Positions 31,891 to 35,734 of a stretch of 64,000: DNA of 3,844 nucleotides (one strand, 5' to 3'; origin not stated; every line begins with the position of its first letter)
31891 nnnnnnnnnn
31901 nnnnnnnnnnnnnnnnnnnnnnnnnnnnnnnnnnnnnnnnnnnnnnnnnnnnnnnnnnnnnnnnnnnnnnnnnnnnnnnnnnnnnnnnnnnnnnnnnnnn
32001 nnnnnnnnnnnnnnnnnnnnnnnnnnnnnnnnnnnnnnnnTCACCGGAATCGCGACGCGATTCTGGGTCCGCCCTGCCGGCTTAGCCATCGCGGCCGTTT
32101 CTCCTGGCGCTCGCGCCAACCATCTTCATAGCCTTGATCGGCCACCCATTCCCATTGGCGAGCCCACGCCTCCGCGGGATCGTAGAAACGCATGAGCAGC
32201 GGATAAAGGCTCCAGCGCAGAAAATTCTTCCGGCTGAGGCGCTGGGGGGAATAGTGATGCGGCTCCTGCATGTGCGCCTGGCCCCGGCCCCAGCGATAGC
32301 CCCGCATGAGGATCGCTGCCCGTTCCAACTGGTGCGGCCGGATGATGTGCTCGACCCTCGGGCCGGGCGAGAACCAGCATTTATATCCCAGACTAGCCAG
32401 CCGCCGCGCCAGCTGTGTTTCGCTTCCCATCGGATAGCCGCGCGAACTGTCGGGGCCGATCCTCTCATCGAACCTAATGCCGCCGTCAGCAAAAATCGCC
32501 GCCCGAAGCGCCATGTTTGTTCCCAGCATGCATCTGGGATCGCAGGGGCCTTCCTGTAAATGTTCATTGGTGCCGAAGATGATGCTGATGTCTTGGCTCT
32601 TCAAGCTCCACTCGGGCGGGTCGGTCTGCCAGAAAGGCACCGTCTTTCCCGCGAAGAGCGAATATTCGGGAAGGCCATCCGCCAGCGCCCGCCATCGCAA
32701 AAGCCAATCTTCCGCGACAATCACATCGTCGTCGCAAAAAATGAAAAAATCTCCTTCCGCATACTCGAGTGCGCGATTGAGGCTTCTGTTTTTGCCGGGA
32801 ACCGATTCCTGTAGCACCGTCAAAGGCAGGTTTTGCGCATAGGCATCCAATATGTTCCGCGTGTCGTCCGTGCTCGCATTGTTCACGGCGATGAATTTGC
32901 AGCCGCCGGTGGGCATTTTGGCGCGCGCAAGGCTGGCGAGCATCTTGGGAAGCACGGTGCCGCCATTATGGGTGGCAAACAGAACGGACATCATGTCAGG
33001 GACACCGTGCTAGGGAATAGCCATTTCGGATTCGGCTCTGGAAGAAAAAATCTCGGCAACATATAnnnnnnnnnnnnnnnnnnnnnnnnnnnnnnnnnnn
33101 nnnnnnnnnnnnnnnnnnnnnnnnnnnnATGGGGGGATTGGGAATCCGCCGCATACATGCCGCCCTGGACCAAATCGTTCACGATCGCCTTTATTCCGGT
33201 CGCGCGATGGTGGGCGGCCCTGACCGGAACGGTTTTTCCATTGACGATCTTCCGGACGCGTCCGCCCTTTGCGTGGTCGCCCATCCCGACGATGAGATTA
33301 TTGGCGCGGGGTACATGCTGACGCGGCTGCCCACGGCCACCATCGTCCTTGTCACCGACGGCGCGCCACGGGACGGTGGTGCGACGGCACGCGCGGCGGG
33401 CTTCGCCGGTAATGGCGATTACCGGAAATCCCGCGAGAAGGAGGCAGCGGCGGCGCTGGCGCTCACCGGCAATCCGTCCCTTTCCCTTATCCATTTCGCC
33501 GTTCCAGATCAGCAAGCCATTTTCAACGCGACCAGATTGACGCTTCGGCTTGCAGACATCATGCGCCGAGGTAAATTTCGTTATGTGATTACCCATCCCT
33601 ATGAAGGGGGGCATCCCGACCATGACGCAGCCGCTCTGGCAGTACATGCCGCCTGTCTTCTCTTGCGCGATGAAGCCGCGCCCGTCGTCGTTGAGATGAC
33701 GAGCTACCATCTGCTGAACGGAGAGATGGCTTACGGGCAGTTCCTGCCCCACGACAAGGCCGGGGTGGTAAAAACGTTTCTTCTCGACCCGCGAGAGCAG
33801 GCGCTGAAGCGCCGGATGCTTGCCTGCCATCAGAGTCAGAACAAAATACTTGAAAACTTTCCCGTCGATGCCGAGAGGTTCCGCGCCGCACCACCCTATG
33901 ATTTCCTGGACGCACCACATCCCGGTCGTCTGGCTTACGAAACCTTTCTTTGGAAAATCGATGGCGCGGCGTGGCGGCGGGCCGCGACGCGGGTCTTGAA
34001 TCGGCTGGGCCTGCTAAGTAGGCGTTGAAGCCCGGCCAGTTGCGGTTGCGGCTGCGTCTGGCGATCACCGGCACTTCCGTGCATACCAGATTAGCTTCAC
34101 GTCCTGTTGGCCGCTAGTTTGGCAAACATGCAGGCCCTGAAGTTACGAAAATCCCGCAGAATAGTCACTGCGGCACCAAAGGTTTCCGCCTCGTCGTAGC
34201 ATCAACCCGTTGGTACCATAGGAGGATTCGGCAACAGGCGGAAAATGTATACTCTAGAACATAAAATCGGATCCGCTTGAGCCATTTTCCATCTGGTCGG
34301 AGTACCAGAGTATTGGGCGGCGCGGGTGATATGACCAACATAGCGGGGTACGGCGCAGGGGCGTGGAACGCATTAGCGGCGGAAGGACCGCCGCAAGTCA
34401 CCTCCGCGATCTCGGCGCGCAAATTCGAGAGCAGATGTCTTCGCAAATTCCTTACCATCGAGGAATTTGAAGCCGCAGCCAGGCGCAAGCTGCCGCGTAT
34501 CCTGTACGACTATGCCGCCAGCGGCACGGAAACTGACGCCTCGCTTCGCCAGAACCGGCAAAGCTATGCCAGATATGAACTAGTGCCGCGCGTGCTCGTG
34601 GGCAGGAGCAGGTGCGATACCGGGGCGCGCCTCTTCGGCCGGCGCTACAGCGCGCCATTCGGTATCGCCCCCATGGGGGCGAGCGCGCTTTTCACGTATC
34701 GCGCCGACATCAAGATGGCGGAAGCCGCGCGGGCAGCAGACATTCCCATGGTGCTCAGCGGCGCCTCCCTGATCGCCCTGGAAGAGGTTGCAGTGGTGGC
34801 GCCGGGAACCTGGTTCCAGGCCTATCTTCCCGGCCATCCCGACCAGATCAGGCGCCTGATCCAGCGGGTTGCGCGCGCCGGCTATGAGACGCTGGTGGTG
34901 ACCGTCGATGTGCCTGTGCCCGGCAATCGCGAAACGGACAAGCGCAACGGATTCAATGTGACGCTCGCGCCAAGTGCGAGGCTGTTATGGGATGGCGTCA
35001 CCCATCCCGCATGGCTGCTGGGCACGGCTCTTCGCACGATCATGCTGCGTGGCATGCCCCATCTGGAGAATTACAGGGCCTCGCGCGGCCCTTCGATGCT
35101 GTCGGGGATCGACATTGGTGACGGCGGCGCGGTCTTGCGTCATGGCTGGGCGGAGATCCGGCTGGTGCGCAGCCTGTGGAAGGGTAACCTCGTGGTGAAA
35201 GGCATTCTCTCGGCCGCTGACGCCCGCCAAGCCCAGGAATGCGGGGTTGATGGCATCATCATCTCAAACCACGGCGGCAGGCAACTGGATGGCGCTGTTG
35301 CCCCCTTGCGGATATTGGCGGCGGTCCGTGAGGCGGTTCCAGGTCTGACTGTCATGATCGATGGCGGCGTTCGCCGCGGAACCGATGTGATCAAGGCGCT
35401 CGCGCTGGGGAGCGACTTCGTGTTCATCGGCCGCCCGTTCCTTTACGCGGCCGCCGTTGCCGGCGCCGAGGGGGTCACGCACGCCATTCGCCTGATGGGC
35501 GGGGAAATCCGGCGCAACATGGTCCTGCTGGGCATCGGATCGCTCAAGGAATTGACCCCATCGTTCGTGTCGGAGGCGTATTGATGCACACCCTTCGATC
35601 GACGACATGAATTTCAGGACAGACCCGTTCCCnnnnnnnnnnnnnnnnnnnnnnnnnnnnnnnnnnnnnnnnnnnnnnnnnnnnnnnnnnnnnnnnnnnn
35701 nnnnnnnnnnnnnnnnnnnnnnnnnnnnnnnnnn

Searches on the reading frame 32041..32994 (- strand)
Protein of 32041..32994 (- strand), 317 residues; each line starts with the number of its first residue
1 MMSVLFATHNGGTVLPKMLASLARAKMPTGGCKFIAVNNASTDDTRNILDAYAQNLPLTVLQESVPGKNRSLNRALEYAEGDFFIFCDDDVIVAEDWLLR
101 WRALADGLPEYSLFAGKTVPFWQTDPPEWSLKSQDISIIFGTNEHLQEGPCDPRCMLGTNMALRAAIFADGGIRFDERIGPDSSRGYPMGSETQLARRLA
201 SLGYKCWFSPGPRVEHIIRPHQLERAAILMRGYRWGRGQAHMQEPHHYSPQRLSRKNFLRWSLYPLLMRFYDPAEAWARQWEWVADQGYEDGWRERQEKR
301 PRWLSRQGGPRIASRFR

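Call 8: search_protein_families(library=pfam, proteins=[window:32041-32994:-], max_evalue=0.001)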
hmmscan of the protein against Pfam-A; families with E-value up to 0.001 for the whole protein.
window:32041-32994:- (317 aa): 5 families
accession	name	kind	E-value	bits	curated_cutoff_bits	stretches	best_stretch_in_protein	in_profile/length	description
PF00535.33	Glycos_transf_2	-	4.2e-19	69.5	23.3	1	3-167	1-163/168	Glycosyl transferase family 2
PF13641.12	Glyco_tranf_2_3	-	6.7e-08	33.3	27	1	4-237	5-229/230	Glycosyltransferase like family 2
PF13506.12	Glyco_transf_21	-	0.00012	22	21.7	0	68-101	18-51/174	Glycosyl transferase family 21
PF13632.12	Glyco_trans_2_3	-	0.00013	22.3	27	1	85-266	3-177/198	Glycosyl transferase family group 2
PF10111.15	Glyco_tranf_2_2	-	0.00017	21.6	27.3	1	32-98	30-99/276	Glycosyltransferase like family 2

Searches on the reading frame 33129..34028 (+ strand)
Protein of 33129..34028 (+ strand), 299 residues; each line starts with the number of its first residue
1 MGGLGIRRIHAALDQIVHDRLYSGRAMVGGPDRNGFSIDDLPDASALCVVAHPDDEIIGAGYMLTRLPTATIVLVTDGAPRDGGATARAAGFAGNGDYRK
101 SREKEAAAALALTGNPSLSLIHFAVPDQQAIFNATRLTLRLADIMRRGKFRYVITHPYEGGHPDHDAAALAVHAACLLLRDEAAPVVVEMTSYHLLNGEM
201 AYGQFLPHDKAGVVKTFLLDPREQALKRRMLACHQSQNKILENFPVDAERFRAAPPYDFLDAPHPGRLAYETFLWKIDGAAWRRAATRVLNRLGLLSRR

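Call 4: search_protein_families(library=pfam, proteins=[window:33129-34028:+], max_evalue=0.01)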
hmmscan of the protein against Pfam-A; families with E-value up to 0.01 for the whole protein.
window:33129-34028:+ (299 aa): 1 family
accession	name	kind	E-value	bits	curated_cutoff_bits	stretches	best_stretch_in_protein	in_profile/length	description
PF02585.22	PIG-L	-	2.5e-19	70.5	28.2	1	47-175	1-128/129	GlcNAc-PI de-N-acetylase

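Call 48: search_protein_families(library=ncbifam, proteins=[window:33129-34028:+], max_evalue=0.001)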
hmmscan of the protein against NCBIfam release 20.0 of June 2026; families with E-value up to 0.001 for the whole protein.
window:33129-34028:+ (299 aa): 2 families
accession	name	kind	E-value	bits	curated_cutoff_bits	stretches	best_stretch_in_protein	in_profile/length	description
TIGR04001.1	thiol_BshB1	equivalog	1.2e-06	28.4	182.5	1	46-176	4-122/226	bacillithiol biosynthesis deacetylase BshB1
TIGR04000.1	thiol_BshB2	equivalog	1.5e-05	24.7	195.25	1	47-190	4-148/217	bacillithiol biosynthesis deacetylase BshB2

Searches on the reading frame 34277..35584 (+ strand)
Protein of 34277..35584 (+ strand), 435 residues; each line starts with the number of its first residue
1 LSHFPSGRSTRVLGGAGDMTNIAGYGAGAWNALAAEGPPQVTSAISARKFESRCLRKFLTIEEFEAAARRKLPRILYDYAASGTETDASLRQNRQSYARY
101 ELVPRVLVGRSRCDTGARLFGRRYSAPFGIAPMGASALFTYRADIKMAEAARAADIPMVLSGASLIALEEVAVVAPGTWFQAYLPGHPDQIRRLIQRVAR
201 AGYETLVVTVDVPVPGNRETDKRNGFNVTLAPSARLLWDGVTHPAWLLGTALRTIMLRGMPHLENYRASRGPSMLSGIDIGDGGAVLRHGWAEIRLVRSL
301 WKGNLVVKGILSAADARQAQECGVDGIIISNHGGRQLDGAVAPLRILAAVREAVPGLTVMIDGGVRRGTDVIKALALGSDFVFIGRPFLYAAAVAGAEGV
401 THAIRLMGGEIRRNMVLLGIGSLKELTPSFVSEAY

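Call 8: search_protein_families(library=pfam, proteins=[window:34277-35584:+], max_evalue=0.001)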
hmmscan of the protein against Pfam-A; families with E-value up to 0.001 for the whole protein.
window:34277-35584:+ (435 aa): 4 families
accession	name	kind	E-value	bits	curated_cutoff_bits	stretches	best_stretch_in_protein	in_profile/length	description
PF01070.24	FMN_dh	-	3e-121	405.2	24.9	1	68-432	1-349/350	FMN-dependent dehydrogenase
PF00478.31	IMPDH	-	2.8e-05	23.7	25.6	1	355-388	206-239/345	IMP dehydrogenase / GMP reductase domain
PF01645.23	Glu_synthase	-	0.00026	20.7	20.4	1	358-391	277-310/369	Conserved region in glutamate synthase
PF03060.21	NMO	-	0.0006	19.7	28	1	304-392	137-229/331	Nitronate monooxygenase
